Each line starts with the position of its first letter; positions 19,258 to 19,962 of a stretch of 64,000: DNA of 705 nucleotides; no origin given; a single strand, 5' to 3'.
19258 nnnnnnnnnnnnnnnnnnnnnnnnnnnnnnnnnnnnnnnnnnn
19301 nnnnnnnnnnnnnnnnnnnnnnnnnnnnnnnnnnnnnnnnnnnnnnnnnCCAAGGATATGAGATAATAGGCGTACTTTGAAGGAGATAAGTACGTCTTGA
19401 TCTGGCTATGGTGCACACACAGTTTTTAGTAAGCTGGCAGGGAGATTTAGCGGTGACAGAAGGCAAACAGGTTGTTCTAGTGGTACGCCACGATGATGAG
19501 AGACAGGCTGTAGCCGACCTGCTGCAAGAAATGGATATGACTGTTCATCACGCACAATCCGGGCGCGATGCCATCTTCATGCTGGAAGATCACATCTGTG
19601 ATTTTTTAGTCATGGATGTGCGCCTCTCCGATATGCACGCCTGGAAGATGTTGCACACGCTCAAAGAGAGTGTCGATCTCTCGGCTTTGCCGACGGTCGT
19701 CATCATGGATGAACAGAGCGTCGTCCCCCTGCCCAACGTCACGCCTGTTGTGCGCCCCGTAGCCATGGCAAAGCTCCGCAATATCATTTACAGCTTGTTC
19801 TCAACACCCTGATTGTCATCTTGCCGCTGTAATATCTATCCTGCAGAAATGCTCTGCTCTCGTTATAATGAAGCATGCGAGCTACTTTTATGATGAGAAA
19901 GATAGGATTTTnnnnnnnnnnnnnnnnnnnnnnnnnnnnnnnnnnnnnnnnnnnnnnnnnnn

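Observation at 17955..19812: Unclassified AAA+ ATPase with a Q/R-rich disordered N-terminus paired with a stand-alone CheY-like receiver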

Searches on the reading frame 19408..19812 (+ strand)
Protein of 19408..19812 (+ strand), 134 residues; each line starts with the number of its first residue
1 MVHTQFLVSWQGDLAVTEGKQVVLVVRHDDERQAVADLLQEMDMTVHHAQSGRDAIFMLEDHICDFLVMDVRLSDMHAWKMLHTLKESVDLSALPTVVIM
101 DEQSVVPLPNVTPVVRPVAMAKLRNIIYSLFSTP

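Call 3: search_protein_families(library=pfam, proteins=[window:19408-19812:+], max_evalue=1)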
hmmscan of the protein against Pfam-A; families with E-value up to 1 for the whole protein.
window:19408-19812:+ (134 aa): 1 family
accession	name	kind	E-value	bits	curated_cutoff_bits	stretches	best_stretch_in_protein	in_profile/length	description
PF00072.30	Response_reg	-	1.8e-07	31.8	30.2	1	27-99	6-76/111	Response regulator receiver domain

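Call 4: search_protein_families(library=ncbifam, proteins=[window:19408-19812:+], max_evalue=1)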
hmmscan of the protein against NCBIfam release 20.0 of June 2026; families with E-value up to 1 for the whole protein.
window:19408-19812:+ (134 aa): 53 families (the best 25 are shown)
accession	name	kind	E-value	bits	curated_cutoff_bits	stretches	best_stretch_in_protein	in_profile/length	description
NF008302.0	PRK11091.1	equivalog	7.2e-07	27.8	838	1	36-131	542-643/779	aerobic respiration two-component sensor histidine kinase ArcB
NF007901.0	PRK10610.1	equivalog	1.3e-06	28.5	189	1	27-102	13-89/129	chemotaxis response regulator CheY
NF008469.0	PRK11361.1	equivalog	2.1e-06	26.7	714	1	21-89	5-74/461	acetoacetate metabolism transcriptional regulator AtoC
NF007969.0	PRK10693.1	equivalog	2.6e-06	26.7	329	1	19-100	7-86/337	two-component system response regulator RssB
NF012227.0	AdeR_RR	equivalog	4.1e-06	26.4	340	1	20-90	11-82/239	efflux system response regulator transcription factor AdeR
NF041946.1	LuxO_transreg_Vib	equivalog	7.5e-06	25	800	1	38-99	15-74/463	quorum-sensing sigma-54 dependent transcriptional regulator LuxO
NF007135.0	PRK09581.1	equivalog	1.9e-05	23.7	474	1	43-99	26-82/457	PleD family two-component system response regulator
TIGR01387.1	cztR_silR_copR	subfamily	2.2e-05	24.2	279.2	1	24-90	2-69/218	heavy metal response regulator transcription factor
NF008099.0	PRK10841.1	equivalog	3.8e-05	21.6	920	1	21-88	826-893/949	two-component system sensor histidine kinase RcsC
NF053512.1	nitric_RR_NosR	exception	5.2e-05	22.4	400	1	29-87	5-66/422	response regulator c-di-GMP phosphodiesterase, NosR family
NF007689.0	PRK10365.1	equivalog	5.7e-05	22.1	760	1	20-105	5-88/441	sigma-54-dependent response regulator transcription factor ZraR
NF006900.1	PRK09390.1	equivalog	7.5e-05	22.3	255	1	20-107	4-89/203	response regulator FixJ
NF045505.1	RR_RssB_Pseudo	equivalog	0.00016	20.8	700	1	22-99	6-83/394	two-component system response regulator RssB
NF008296.0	PRK11083.1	equivalog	0.00018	21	273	1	23-97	6-78/228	two-component system response regulator CreB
NF007935.0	PRK10651.1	equivalog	0.0002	20.6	250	1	18-89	5-78/216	two-component system response regulator NarL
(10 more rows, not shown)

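Call 6: search_protein_families(library=padloc, proteins=[window:19408-19812:+], max_evalue=1)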
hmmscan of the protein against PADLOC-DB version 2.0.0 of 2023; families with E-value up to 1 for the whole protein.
window:19408-19812:+ (134 aa): 1 family
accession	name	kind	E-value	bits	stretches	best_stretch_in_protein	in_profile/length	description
PDLC04725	PDC-M60B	-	0.0011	16.8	1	21-74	5-60/158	-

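Call 17: search_solved_structures(query=window:19453-19812:+, max_evalue=0.01, show_alignments=2)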
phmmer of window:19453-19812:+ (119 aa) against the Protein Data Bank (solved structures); distinct sequences matched with E-value up to 0.01: 50.
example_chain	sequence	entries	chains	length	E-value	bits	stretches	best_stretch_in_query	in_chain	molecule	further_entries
5x5j_A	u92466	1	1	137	4.8e-05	27.1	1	6-80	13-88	AdeR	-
5xjp_A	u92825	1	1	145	5.7e-05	26.9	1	6-80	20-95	AdeR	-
7cci_A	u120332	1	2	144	5.9e-05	26.8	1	6-79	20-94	AdeR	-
1mih_A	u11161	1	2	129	0.00012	25.8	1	14-88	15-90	Chemotaxis protein cheY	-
3ffx_A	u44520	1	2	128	0.00012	25.8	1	13-85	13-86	Chemotaxis protein cheY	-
8wiw_h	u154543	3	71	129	0.00022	25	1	9-88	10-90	Chemotaxis protein CheY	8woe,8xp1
3gt7_A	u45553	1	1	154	0.00027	24.7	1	8-84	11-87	Sensor protein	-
12aw_A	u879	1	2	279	0.00031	24.5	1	7-88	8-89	HYBRID TWO-COMPONENT SYSTEM PROTEIN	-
2fka_A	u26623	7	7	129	0.00032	24.5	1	14-88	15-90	Chemotaxis protein cheY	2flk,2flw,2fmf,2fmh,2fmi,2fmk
2chy_A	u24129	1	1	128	0.00034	24.4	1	14-88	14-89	CHEY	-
2che_A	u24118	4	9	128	0.00034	24.4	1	14-88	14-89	CHEY | Chemotaxis protein cheY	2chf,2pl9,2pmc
1vlz_A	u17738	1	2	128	0.00037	24.3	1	14-88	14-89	CHEY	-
3olx_A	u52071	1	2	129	0.00039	24.2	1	14-88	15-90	Chemotaxis protein CheY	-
6chy_A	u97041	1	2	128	0.0004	24.2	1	14-88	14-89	CHEY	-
1ehc_A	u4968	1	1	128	0.00041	24.1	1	9-88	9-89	CHEY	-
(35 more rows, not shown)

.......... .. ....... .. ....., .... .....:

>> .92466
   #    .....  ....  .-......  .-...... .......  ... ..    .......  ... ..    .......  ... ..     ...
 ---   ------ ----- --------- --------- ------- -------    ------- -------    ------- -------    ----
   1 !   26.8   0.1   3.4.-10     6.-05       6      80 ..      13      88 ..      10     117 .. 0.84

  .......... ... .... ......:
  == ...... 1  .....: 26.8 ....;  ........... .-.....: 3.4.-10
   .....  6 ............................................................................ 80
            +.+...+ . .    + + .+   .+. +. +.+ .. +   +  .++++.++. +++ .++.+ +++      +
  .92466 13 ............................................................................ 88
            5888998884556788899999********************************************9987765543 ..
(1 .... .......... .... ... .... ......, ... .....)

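Call 53: find_homologous_proteins(query=window:19453-19812:+, max_evalue=0.00001)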
Query window:19453-19812:+ (119 aa): 60 proteins with E <= 0.00001 among 61 candidates.
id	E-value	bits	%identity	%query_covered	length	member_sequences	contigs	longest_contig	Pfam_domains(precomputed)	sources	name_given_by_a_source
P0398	2.2e-70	252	100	100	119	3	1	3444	PF00072.31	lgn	-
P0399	3.5e-58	213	82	100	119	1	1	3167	PF00072.31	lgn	-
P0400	7.1e-58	212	85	99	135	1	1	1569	PF00072.31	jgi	-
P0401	1.4e-52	195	76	98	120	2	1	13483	PF00072.31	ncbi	-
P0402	2.6e-52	194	78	98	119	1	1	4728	PF00072.31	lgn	-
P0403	3.9e-52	193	76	99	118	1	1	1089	PF00072.31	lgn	-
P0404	2.0e-51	191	76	99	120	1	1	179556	PF00072.31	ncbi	ncbi:MAG: response regulator [Anaerolineae bacterium]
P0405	1.2e-50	188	75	98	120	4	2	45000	PF00072.31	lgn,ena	-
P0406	2.0e-50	188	73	98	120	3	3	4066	PF00072.31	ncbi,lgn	-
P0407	2.4e-50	187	74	98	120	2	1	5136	PF00072.31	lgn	-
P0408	3.4e-50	187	79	99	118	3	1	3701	PF00072.31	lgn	-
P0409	4.6e-50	187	74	98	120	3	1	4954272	PF00072.31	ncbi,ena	-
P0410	4.7e-50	187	73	98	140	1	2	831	PF00072.31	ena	-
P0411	5.3e-50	186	74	98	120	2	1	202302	PF00072.31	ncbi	ncbi:MAG: hypothetical protein Phog2KO_02540 [Phototrophicaceae bacterium]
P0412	1.0e-49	185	74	98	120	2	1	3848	PF00072.31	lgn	-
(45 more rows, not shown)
